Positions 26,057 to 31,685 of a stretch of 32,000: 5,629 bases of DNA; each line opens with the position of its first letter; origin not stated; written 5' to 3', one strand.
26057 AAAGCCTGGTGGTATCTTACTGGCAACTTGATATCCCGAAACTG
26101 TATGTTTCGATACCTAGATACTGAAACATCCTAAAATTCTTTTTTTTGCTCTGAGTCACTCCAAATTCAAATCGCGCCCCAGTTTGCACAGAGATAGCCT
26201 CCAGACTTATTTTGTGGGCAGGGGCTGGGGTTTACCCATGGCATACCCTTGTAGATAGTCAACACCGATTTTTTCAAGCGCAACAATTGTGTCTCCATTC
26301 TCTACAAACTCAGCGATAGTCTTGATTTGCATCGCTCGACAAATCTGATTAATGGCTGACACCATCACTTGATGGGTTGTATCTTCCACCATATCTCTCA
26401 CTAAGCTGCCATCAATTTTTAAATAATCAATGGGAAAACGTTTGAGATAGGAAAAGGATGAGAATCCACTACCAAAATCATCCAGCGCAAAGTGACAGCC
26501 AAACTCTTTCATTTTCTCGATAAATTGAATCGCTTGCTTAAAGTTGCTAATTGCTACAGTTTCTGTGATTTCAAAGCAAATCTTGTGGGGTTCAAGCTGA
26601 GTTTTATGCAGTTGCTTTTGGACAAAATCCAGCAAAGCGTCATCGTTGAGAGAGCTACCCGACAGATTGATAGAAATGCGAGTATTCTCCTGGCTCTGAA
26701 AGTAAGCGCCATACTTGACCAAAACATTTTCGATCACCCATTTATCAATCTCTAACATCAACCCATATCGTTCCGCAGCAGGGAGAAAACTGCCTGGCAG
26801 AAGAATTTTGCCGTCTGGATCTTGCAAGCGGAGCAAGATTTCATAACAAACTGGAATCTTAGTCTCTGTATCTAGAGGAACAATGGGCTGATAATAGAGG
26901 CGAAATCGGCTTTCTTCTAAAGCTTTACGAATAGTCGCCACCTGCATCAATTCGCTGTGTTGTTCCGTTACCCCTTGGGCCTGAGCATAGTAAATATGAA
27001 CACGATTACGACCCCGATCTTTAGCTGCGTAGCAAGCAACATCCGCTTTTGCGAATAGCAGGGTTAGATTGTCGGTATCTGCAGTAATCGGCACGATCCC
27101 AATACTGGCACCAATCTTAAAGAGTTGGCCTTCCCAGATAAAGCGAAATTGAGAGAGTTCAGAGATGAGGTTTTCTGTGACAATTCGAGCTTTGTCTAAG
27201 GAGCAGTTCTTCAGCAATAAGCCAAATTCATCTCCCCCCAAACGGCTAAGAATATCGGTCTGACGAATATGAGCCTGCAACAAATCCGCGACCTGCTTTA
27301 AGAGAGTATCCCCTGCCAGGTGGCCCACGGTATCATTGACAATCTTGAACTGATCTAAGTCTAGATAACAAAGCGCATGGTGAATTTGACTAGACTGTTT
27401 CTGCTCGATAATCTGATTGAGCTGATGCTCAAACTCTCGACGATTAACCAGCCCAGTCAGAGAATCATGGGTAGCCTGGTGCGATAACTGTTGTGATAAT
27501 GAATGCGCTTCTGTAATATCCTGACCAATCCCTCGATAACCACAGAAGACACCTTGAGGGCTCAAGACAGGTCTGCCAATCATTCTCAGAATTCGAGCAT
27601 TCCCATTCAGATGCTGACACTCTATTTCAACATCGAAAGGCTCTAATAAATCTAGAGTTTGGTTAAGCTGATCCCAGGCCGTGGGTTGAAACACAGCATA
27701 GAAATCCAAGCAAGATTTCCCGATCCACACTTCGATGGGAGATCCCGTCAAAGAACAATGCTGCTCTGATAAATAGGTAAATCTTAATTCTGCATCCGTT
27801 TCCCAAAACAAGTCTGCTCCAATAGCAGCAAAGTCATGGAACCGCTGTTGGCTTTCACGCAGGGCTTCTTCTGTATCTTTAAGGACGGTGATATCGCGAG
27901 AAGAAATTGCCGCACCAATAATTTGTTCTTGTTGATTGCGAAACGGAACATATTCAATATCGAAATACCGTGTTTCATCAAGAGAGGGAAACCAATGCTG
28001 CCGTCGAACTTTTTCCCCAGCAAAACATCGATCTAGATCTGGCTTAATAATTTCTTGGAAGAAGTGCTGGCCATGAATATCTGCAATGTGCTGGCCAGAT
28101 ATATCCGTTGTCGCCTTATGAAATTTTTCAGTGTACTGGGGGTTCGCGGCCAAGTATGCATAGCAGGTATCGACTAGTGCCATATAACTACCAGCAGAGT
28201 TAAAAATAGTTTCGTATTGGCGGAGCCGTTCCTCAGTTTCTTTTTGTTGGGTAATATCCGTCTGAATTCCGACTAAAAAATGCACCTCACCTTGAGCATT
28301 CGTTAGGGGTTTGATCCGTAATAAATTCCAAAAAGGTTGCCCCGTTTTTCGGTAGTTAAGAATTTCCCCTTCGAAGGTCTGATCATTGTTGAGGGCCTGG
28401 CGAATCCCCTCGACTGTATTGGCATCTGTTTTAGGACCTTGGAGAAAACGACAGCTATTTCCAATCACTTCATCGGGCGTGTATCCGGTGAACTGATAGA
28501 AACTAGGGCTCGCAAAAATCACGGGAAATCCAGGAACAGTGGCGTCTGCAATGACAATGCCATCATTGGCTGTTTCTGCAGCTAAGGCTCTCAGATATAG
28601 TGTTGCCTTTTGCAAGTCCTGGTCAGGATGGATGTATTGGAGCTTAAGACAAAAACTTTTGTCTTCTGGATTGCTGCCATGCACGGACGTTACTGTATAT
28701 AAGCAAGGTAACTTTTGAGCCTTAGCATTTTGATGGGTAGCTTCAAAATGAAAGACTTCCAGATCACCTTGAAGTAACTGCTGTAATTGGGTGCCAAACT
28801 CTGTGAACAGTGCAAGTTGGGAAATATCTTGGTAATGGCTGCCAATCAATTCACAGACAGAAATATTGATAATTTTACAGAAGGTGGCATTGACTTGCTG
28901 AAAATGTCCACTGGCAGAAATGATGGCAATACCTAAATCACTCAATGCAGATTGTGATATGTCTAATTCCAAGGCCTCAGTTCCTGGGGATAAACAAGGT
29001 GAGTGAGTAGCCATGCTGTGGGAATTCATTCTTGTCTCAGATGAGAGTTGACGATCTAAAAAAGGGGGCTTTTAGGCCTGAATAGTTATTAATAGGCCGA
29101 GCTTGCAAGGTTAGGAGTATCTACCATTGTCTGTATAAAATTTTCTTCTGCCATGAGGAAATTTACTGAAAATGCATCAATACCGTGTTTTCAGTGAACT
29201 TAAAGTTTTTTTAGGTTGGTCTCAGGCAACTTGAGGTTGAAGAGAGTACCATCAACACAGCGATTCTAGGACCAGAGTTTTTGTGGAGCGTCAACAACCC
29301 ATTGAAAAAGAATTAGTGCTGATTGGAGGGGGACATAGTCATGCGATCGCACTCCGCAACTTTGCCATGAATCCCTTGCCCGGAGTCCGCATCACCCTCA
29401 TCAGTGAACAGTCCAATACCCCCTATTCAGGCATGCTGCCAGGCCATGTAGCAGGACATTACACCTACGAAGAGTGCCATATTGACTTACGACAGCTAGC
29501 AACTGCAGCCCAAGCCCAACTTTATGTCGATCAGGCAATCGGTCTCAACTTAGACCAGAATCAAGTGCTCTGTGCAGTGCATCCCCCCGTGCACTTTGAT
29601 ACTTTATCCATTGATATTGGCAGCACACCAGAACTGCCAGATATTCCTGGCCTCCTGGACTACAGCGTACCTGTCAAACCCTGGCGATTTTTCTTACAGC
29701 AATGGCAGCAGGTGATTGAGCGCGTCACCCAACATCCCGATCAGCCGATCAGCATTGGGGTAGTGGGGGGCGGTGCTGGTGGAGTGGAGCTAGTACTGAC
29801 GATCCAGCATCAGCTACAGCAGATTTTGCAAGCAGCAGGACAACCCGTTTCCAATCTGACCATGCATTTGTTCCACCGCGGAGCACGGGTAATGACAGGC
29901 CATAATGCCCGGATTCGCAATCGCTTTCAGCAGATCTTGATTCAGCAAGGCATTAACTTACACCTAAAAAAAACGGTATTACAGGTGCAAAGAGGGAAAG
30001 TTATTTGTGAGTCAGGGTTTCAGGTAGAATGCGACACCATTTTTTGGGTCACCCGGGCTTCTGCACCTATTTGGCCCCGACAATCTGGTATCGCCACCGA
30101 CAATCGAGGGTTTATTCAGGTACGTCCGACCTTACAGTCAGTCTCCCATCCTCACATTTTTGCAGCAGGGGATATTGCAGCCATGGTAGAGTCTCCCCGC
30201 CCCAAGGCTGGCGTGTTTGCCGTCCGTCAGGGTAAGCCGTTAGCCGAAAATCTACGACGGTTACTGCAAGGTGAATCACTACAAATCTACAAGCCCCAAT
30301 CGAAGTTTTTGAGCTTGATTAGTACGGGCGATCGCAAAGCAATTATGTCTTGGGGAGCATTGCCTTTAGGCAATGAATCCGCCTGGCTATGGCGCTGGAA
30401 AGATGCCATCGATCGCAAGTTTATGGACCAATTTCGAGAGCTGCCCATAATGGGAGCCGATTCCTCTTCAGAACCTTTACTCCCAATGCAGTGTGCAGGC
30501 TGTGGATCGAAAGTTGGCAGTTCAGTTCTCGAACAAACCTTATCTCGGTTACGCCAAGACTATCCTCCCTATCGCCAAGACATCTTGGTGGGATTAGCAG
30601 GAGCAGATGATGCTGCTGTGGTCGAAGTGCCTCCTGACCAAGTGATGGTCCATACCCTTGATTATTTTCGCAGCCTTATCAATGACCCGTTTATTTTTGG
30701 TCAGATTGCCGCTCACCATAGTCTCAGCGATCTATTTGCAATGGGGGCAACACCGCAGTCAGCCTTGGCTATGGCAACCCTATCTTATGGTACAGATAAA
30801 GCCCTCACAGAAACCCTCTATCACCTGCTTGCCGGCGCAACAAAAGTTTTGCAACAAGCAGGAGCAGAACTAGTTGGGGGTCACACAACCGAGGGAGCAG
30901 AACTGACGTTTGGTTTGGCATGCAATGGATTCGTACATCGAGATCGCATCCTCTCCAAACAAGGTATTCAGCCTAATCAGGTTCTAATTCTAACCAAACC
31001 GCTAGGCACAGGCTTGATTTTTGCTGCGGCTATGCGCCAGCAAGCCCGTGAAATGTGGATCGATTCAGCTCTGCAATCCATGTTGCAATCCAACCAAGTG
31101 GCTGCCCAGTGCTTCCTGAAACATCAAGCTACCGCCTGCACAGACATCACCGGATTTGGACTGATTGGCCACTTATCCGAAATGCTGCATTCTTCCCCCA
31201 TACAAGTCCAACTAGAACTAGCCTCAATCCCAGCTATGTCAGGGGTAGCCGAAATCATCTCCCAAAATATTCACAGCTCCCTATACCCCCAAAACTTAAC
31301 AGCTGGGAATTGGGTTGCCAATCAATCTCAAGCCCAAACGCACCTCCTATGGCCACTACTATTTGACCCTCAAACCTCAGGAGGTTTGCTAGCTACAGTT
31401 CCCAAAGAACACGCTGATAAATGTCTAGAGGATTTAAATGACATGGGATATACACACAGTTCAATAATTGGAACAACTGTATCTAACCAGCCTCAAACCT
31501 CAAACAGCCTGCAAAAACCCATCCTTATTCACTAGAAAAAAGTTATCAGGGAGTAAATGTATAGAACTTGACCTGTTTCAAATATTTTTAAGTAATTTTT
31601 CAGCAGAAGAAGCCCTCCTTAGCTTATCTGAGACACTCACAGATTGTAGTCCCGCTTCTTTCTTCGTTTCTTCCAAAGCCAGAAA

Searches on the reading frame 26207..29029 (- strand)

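Call 82: search_protein_families(library=pfam, proteins=[window:26207-29029:-], max_evalue=0.00001)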
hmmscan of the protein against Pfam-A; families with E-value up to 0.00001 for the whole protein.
window:26207-29029:- (940 aa): 8 families
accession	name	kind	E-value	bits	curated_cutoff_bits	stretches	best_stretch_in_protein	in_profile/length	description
PF00563.25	EAL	-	1.3e-66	224.8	31.3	1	699-934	3-236/236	EAL domain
PF13426.13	PAS_9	-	4.9e-44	149.3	27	2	156-261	2-103/103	PAS domain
PF00990.26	GGDEF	-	2.4e-42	144.9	23.8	1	519-676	1-161/161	Diguanylate cyclase, GGDEF domain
PF08448.16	PAS_4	-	2e-35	121.8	23.1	1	276-383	1-108/110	PAS fold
PF00989.32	PAS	-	2.1e-20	73.3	22.6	1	152-259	8-113/113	PAS fold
PF08447.18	PAS_3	-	1.9e-13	50.9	25.6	1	170-255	1-88/89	PAS fold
PF13188.13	PAS_8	-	7.4e-10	38.8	21.8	0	146-199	3-53/65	PAS domain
PF13596.12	PAS_10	-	2e-07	32.1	22.1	1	275-381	4-106/106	PAS domain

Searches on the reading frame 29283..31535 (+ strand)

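Call 82: search_protein_families(library=pfam, proteins=[window:29283-31535:+], max_evalue=0.00001)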
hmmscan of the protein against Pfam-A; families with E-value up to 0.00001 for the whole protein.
window:29283-31535:+ (750 aa): 3 families
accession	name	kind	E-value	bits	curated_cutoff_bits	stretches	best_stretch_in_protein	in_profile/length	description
PF07992.20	Pyr_redox_2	-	6.6e-29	101.7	26.1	1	10-317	2-291/291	Pyridine nucleotide-disulphide oxidoreductase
PF00586.29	AIRS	-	7.8e-20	71.8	24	1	442-551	2-112/112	AIR synthase related protein, N-terminal domain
PF02769.27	AIRS_C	-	3e-16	60.4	23.1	1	563-735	1-148/156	AIR synthase related protein, C-terminal domain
